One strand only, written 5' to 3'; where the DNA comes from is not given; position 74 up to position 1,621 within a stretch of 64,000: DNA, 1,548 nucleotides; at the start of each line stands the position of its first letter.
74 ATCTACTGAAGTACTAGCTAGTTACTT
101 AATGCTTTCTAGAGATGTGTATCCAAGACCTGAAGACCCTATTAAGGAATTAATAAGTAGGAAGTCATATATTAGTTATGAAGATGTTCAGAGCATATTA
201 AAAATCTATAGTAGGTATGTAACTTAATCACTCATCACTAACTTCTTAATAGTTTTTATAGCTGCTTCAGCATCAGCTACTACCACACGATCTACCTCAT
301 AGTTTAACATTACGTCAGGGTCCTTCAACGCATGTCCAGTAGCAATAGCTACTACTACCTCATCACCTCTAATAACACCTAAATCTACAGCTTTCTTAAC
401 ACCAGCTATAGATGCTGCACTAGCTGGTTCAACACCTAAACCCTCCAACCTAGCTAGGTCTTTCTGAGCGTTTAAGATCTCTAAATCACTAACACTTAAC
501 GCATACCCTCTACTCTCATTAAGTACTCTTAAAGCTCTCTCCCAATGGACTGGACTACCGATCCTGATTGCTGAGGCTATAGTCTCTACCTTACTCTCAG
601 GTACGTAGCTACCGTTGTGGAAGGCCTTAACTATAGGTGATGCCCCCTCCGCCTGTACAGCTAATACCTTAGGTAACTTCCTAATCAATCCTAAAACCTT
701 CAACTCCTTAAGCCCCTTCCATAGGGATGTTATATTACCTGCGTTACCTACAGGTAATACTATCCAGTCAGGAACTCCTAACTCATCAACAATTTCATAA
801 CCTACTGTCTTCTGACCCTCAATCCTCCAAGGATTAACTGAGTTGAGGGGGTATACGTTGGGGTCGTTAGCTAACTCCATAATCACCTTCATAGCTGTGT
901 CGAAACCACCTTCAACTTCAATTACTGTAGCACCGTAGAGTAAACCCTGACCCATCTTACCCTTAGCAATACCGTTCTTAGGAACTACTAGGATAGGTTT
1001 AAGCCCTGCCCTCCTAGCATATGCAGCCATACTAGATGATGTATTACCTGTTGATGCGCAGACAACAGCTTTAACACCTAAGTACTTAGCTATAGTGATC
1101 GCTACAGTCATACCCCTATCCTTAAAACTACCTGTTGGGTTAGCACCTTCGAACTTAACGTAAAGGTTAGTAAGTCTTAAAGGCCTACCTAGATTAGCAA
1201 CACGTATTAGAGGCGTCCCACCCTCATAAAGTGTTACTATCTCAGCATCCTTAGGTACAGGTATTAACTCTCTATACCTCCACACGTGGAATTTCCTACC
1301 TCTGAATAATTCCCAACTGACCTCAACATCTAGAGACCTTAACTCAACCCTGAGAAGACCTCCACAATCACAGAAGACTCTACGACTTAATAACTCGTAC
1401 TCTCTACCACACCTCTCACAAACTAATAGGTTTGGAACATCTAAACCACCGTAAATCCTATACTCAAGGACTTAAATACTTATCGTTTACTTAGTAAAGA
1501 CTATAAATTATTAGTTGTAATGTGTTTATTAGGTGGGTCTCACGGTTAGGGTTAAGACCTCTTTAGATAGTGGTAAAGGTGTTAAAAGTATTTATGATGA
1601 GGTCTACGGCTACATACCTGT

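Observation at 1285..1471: thrC zinc-ribbon N-terminus has no in-frame ATG/GTG/TTG, while an SD-positioned ATG sits one nt out of frame (clearest of five such loci)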

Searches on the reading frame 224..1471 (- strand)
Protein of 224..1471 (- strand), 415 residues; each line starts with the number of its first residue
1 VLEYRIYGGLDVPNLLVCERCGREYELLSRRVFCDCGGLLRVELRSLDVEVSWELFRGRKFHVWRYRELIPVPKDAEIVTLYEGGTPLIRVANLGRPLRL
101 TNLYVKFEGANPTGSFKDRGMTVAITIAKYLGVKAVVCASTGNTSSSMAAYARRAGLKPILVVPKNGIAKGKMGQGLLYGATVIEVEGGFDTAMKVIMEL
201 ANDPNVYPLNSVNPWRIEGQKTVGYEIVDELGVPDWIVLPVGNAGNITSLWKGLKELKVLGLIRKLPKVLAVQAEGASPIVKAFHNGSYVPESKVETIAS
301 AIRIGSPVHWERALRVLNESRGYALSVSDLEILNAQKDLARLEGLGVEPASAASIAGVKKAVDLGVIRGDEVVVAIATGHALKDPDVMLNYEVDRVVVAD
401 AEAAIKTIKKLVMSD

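Call 11: search_protein_families(library=pfam, proteins=[window:224-1471:-], max_evalue=0.01)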
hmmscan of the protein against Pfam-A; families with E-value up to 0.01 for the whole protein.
window:224-1471:- (415 aa): 2 families
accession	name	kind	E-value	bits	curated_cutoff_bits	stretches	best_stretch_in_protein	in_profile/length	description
PF00291.31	PALP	-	6.8e-79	265.7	35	1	79-379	1-295/295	Pyridoxal-phosphate dependent enzyme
PF02887.21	PK_C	-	0.0029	18.1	28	0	123-201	6-82/114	Pyruvate kinase, alpha/beta domain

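Call 12: find_homologous_proteins(query=window:227-1471:-, max_evalue=1e-30)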
Query window:227-1471:- (415 aa): 8000 proteins with E <= 1e-30 among 8000 candidates; the best 120 are listed.
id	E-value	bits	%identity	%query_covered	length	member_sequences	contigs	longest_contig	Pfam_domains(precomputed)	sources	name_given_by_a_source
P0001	3.7e-249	845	93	98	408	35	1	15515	PF00291.32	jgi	jgi:threonine synthase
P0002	6.8e-224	761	100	85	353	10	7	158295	PF00291.32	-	-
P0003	1.3e-217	741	97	85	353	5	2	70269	PF00291.32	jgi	-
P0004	8.3e-190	649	72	95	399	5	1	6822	PF00291.32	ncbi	ncbi:MAG: threonine synthase [Sulfolobales archaeon]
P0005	3.8e-188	644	72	96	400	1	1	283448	PF00291.32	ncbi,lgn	-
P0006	1.3e-180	619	76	90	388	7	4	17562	PF00291.32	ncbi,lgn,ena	-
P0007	1.3e-176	606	71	92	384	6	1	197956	PF00291.32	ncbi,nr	ncbi:MAG: threonine synthase [Sulfolobales archaeon]|nr:threonine synthase [Sulfolobales archaeon]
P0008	1.2e-168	579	70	90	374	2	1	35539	PF00291.32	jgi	-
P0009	1.2e-163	563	72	86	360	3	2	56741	PF00291.32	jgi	-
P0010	7.8e-154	531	59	96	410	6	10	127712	PF00291.32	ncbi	ncbi:MAG: threonine synthase [Thermoproteota archaeon]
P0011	1.1e-153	530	59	96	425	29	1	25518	PF00291.32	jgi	-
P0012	5.7e-153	528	77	77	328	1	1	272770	PF00291.32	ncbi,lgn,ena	-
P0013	7.1e-152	524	61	96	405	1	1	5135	PF00291.32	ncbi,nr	ncbi:MAG TPA: threonine synthase [Desulfurococcales archaeon]|nr:threonine synthase [Desulfurococcal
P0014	5.1e-151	521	61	92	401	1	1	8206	PF00291.32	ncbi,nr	ncbi:MAG: threonine synthase [Desulfurococcales archaeon]|nr:threonine synthase [Desulfurococcales a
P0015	6.9e-151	521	70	81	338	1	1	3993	PF00291.32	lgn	-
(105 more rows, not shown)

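Call 14: find_encoding_contigs(protein=P0001, flank=10000, max_places=4)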
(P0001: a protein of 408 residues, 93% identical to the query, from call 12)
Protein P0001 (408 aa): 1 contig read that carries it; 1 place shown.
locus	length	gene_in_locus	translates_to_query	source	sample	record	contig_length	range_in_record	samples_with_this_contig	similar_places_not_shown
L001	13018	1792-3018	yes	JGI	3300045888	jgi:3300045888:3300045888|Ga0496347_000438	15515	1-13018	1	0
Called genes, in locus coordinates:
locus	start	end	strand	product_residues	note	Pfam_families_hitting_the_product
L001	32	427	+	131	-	PF00583:Acetyltransf_1, PF13420:Acetyltransf_4, PF13673:Acetyltransf_10, PF13508:Acetyltransf_7, PF08445:FR47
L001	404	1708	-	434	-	PF01966:HD, PF19276:HD_assoc_2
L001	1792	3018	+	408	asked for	PF00291:PALP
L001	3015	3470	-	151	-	-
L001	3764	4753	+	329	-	PF00389:2-Hacid_dh, PF02826:2-Hacid_dh_C, PF03446:NAD_binding_2 (weak), PF03720:UDPG_MGDP_dh_C (weak)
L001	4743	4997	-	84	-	-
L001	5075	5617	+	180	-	PF01931:NTPase_I-T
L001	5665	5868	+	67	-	-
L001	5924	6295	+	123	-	PF09868:DUF2095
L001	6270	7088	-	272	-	PF00892:EamA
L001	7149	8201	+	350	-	PF01262:AlaDh_PNT_C (faint), PF13738:Pyr_redox_3 (faint), PF00070:Pyr_redox (faint), PF07992:Pyr_redox_2, PF13450:NAD_binding_8 (weak)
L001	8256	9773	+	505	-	PF00662:Proton_antipo_N, PF00361:Proton_antipo_M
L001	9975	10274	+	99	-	-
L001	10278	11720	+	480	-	PF00361:Proton_antipo_M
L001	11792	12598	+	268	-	-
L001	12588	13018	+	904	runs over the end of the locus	PF05496:RuvB_N (faint), PF13191:AAA_16 (faint), PF20720:nSTAND3 (faint), PF00004:AAA, PF07728:AAA_5 (faint), PF13173:AAA_14 (faint), PF00004:AAA, PF05362:Lon_C, +1 more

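Call 15: find_encoding_contigs(protein=P0003, flank=10000, max_places=4)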
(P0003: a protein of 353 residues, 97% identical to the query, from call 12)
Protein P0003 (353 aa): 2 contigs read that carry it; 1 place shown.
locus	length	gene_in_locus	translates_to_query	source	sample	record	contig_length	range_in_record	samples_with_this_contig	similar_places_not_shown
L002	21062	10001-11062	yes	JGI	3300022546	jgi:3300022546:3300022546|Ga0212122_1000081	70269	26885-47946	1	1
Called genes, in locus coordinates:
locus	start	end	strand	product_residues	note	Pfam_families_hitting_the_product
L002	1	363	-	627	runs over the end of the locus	PF02730:AFOR_N, PF01314:AFOR_C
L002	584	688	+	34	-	-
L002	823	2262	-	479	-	-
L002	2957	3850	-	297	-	PF02826:2-Hacid_dh_C, PF03446:NAD_binding_2, PF03807:F420_oxidored, PF14833:NAD_binding_11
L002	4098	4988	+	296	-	PF02737:3HCDH_N, PF00725:3HCDH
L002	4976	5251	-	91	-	PF02780:Transketolase_C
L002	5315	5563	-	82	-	PF02779:Transket_pyr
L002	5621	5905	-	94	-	-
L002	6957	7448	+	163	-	PF03479:PCC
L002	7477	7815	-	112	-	PF16867:DMSP_lyase (weak), PF02311:AraC_binding, PF07883:Cupin_2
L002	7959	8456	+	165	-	PF13420:Acetyltransf_4, PF00583:Acetyltransf_1, PF13673:Acetyltransf_10, PF13508:Acetyltransf_7, PF08445:FR47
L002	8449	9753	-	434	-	PF01966:HD, PF19276:HD_assoc_2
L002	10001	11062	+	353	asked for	PF00291:PALP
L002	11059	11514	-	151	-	-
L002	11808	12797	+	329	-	PF00389:2-Hacid_dh, PF02826:2-Hacid_dh_C, PF00670:AdoHcyase_NAD (weak), PF03720:UDPG_MGDP_dh_C (weak)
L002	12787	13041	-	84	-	-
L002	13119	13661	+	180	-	PF01931:NTPase_I-T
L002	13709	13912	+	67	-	-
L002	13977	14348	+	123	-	PF09868:DUF2095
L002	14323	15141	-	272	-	PF00892:EamA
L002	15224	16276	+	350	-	PF01262:AlaDh_PNT_C (faint), PF00070:Pyr_redox (faint), PF07992:Pyr_redox_2, PF13450:NAD_binding_8 (weak), PF13738:Pyr_redox_3 (faint)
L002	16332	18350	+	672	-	PF00662:Proton_antipo_N (weak), PF00361:Proton_antipo_M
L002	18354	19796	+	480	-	PF00361:Proton_antipo_M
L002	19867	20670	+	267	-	-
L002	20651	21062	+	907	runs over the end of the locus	PF05496:RuvB_N (faint), PF13191:AAA_16 (faint), PF20720:nSTAND3 (faint), PF00004:AAA, PF07728:AAA_5 (faint), PF13173:AAA_14 (faint), PF00004:AAA, PF05362:Lon_C, +1 more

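Call 17: find_encoding_contigs(protein=P0002, flank=10000, max_places=10)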
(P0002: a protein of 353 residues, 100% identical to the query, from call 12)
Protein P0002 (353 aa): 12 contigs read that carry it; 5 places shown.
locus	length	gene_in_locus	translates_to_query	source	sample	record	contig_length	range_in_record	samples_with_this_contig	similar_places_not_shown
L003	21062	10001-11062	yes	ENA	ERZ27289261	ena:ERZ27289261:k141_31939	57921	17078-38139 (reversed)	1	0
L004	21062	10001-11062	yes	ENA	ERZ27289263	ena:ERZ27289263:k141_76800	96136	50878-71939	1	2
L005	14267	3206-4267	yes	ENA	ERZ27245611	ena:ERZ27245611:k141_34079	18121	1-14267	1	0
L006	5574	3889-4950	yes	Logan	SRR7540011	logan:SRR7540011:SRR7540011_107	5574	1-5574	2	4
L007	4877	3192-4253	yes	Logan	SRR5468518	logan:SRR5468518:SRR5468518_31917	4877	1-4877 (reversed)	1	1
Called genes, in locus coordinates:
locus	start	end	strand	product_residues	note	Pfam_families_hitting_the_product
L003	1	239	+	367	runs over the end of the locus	PF01658:Inos-1-P_synth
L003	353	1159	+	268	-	PF00248:Aldo_ket_red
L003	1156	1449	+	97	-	PF08666:SAF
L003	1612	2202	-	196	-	PF01914:MarC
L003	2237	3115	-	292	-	PF00753:Lactamase_B, PF23023:Anti-Pycsar_Apyc1 (weak), PF12706:Lactamase_B_2 (weak)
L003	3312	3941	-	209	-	-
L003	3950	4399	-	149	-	-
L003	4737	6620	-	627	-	PF02730:AFOR_N, PF01314:AFOR_C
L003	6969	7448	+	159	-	PF03479:PCC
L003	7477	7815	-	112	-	PF12973:Cupin_7 (weak), PF16867:DMSP_lyase (weak), PF02311:AraC_binding, PF07883:Cupin_2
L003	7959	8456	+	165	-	PF13420:Acetyltransf_4, PF00583:Acetyltransf_1, PF13673:Acetyltransf_10, PF13508:Acetyltransf_7, PF08445:FR47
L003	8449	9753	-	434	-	PF01966:HD, PF19276:HD_assoc_2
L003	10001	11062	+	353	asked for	PF00291:PALP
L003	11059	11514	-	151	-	-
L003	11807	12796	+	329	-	PF00389:2-Hacid_dh, PF02826:2-Hacid_dh_C, PF00670:AdoHcyase_NAD (weak), PF03720:UDPG_MGDP_dh_C (weak)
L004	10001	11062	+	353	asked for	PF00291:PALP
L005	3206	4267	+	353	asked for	PF00291:PALP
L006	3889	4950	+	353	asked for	PF00291:PALP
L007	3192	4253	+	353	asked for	PF00291:PALP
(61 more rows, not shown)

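Call 20: find_encoding_contigs(protein=P0006, flank=3000, max_places=2)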
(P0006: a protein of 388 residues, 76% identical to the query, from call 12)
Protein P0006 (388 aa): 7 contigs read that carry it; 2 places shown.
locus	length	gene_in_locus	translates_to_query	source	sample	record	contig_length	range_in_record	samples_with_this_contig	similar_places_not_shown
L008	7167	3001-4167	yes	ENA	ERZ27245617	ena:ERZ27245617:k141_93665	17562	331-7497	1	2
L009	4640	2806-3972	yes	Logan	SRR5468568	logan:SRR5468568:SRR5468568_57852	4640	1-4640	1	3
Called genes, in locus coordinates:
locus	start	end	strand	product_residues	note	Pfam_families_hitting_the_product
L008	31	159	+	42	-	-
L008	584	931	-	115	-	PF07883:Cupin_2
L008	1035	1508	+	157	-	PF13527:Acetyltransf_9 (weak), PF13420:Acetyltransf_4 (weak), PF00583:Acetyltransf_1, PF13673:Acetyltransf_10, PF13508:Acetyltransf_7, PF08445:FR47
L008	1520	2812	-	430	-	PF01966:HD, PF19276:HD_assoc_2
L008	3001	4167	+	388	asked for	PF00291:PALP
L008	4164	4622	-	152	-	-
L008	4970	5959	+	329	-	PF00389:2-Hacid_dh, PF02826:2-Hacid_dh_C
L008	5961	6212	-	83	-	-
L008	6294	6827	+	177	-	PF01931:NTPase_I-T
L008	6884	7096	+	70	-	-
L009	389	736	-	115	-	PF07883:Cupin_2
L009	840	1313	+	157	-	PF13527:Acetyltransf_9 (weak), PF13420:Acetyltransf_4 (weak), PF00583:Acetyltransf_1, PF13673:Acetyltransf_10, PF13508:Acetyltransf_7, PF08445:FR47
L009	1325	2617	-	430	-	PF01966:HD, PF19276:HD_assoc_2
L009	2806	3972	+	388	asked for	PF00291:PALP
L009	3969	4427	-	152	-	-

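Call 21: find_encoding_contigs(protein=P0007, flank=3000, max_places=2)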
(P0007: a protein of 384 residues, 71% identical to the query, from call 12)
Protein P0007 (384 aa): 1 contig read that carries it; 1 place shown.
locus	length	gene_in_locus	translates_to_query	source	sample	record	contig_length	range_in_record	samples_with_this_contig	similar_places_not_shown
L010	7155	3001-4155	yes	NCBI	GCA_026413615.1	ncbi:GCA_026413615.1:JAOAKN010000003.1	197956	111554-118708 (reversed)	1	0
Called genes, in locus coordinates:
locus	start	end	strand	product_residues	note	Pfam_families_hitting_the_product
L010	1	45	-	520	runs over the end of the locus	PF07969:Amidohydro_3, PF01979:Amidohydro_1 (faint)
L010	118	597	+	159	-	PF03479:PCC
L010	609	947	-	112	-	PF02311:AraC_binding (weak), PF07883:Cupin_2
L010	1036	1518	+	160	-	PF00583:Acetyltransf_1, PF13673:Acetyltransf_10, PF13508:Acetyltransf_7, PF08445:FR47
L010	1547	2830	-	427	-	PF01966:HD, PF19276:HD_assoc_2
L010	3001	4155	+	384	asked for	PF00291:PALP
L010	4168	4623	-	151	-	-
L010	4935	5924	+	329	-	PF00389:2-Hacid_dh, PF02826:2-Hacid_dh_C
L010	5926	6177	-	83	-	-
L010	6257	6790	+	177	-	PF01931:NTPase_I-T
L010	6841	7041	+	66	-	-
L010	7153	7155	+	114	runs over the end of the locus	PF09868:DUF2095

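Call 28: find_encoding_contigs(protein=P0005, flank=10000, max_places=1)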
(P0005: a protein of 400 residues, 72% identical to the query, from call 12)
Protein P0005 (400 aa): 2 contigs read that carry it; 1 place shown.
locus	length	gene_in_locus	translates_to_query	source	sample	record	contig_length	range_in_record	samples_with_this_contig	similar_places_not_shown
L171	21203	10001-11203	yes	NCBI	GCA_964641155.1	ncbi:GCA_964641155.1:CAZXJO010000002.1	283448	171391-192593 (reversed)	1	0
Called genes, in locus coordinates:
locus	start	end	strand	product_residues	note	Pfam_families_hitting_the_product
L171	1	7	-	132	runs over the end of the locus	PF02041:Auxin_BP (weak), PF16867:DMSP_lyase, PF07883:Cupin_2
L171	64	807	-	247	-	PF09973:DUF2208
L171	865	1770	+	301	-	PF00701:DHDPS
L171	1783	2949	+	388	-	PF07690:MFS_1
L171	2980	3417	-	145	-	PF02502:LacAB_rpiB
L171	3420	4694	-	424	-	-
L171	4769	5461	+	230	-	PF00753:Lactamase_B, PF13483:Lactamase_B_3, PF12706:Lactamase_B_2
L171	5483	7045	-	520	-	PF07969:Amidohydro_3, PF01979:Amidohydro_1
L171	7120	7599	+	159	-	PF03479:PCC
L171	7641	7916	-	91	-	PF12973:Cupin_7 (weak), PF07883:Cupin_2, PF02311:AraC_binding (weak)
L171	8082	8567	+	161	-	PF13420:Acetyltransf_4 (weak), PF00583:Acetyltransf_1, PF13673:Acetyltransf_10, PF13508:Acetyltransf_7, PF08445:FR47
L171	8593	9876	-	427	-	PF01966:HD, PF19276:HD_assoc_2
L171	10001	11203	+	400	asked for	PF00291:PALP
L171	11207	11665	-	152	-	-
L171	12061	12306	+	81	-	-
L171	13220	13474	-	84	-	-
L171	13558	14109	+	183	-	PF01931:NTPase_I-T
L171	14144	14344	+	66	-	-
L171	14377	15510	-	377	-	PF13439:Glyco_transf_4, PF00534:Glycos_transf_1, PF13692:Glyco_trans_1_4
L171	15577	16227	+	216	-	PF00731:AIRC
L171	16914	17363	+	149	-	PF06146:PsiE (weak)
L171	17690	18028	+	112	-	PF09868:DUF2095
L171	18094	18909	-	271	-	PF00892:EamA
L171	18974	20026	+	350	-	PF01262:AlaDh_PNT_C (faint), PF13738:Pyr_redox_3 (faint), PF00070:Pyr_redox (faint), PF07992:Pyr_redox_2, PF13450:NAD_binding_8 (weak)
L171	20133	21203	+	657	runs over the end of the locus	PF00662:Proton_antipo_N, PF00361:Proton_antipo_M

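Call 29: find_encoding_contigs(protein=P0009, flank=10000, max_places=1)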
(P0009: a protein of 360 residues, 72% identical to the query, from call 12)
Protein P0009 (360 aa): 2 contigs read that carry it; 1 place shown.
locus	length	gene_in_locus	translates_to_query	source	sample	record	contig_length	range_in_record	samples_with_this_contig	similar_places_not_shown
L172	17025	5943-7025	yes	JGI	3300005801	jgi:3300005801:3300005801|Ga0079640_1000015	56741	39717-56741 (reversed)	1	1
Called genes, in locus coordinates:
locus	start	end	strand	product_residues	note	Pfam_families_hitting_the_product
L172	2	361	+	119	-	?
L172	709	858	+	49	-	PF13378:MR_MLE_C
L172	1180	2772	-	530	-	PF07969:Amidohydro_3, PF01979:Amidohydro_1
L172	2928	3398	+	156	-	PF03479:PCC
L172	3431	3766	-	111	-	PF12973:Cupin_7 (weak), PF02311:AraC_binding, PF07883:Cupin_2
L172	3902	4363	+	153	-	PF13527:Acetyltransf_9 (faint), PF00583:Acetyltransf_1, PF13673:Acetyltransf_10, PF13420:Acetyltransf_4 (weak), PF13508:Acetyltransf_7, PF08445:FR47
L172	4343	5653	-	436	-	PF01966:HD, PF19276:HD_assoc_2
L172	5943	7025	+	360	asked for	PF00291:PALP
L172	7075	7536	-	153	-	-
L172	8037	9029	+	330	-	PF00389:2-Hacid_dh, PF02826:2-Hacid_dh_C, PF03720:UDPG_MGDP_dh_C (faint)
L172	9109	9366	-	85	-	-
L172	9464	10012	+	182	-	PF01931:NTPase_I-T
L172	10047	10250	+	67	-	-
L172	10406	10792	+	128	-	PF09868:DUF2095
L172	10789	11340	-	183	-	PF04266:ASCH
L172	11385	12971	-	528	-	PF00662:Proton_antipo_N (weak), PF00361:Proton_antipo_M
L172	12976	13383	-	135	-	PF00420:Oxidored_q2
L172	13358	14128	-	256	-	PF04039:MnhB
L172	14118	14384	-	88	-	PF13244:MbhD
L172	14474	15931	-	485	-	PF00662:Proton_antipo_N, PF00361:Proton_antipo_M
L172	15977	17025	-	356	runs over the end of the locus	PF01262:AlaDh_PNT_C (faint), PF00070:Pyr_redox (faint), PF01266:DAO (faint), PF03486:HI0933_like (faint), PF07992:Pyr_redox_2, PF13450:NAD_binding_8 (weak), PF13738:Pyr_redox_3 (faint)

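Call 49: find_encoding_contigs(protein=P0004, flank=1500, max_places=1)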
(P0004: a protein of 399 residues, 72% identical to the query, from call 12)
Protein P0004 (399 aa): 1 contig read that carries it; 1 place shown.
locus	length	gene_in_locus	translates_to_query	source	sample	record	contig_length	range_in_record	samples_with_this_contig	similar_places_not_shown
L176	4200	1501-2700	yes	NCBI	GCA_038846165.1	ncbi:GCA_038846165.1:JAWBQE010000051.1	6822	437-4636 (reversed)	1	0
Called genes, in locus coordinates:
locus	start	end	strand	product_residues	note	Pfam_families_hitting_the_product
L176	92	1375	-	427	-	PF01966:HD, PF19276:HD_assoc_2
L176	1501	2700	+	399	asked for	PF00291:PALP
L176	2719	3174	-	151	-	-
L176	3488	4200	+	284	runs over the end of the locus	PF00389:2-Hacid_dh, PF02826:2-Hacid_dh_C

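Call 50: find_encoding_contigs(protein=P0010, flank=1500, max_places=1)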
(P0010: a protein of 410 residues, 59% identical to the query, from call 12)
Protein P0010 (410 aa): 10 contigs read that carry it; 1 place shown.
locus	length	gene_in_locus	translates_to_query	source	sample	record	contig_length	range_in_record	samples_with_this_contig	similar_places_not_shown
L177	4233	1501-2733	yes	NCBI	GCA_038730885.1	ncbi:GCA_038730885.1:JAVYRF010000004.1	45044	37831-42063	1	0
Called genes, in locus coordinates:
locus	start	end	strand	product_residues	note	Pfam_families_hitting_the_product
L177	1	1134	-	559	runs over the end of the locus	PF00437:T2SSE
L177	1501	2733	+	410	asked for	PF00291:PALP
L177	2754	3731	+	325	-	PF22700:MVD-like_N (weak), PF00288:GHMP_kinases_N, PF08544:GHMP_kinases_C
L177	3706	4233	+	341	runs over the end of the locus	PF00742:Homoserine_dh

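Call 65: search_solved_structures(query=window:227-1438:-, max_evalue=1e-20, show_alignments=1)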
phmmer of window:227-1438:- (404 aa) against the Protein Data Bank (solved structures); distinct sequences matched with E-value up to 1e-20: 5.
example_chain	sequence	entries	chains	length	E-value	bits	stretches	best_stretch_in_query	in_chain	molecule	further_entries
2zsj_A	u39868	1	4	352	6.5e-97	328.3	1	53-385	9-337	Threonine synthase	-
2d1f_A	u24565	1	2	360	2.6e-94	319.7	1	54-379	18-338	Threonine synthase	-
1uim_A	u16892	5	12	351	5.5e-87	295.6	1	52-376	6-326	Threonine Synthase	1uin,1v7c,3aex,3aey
6cgq_A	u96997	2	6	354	8.2e-86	291.8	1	52-380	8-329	Threonine synthase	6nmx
1e5x_A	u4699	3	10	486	4.4e-55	190.6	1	52-382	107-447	THREONINE SYNTHASE | THREONINE SYNTHASE 1, CHLOROPLASTIC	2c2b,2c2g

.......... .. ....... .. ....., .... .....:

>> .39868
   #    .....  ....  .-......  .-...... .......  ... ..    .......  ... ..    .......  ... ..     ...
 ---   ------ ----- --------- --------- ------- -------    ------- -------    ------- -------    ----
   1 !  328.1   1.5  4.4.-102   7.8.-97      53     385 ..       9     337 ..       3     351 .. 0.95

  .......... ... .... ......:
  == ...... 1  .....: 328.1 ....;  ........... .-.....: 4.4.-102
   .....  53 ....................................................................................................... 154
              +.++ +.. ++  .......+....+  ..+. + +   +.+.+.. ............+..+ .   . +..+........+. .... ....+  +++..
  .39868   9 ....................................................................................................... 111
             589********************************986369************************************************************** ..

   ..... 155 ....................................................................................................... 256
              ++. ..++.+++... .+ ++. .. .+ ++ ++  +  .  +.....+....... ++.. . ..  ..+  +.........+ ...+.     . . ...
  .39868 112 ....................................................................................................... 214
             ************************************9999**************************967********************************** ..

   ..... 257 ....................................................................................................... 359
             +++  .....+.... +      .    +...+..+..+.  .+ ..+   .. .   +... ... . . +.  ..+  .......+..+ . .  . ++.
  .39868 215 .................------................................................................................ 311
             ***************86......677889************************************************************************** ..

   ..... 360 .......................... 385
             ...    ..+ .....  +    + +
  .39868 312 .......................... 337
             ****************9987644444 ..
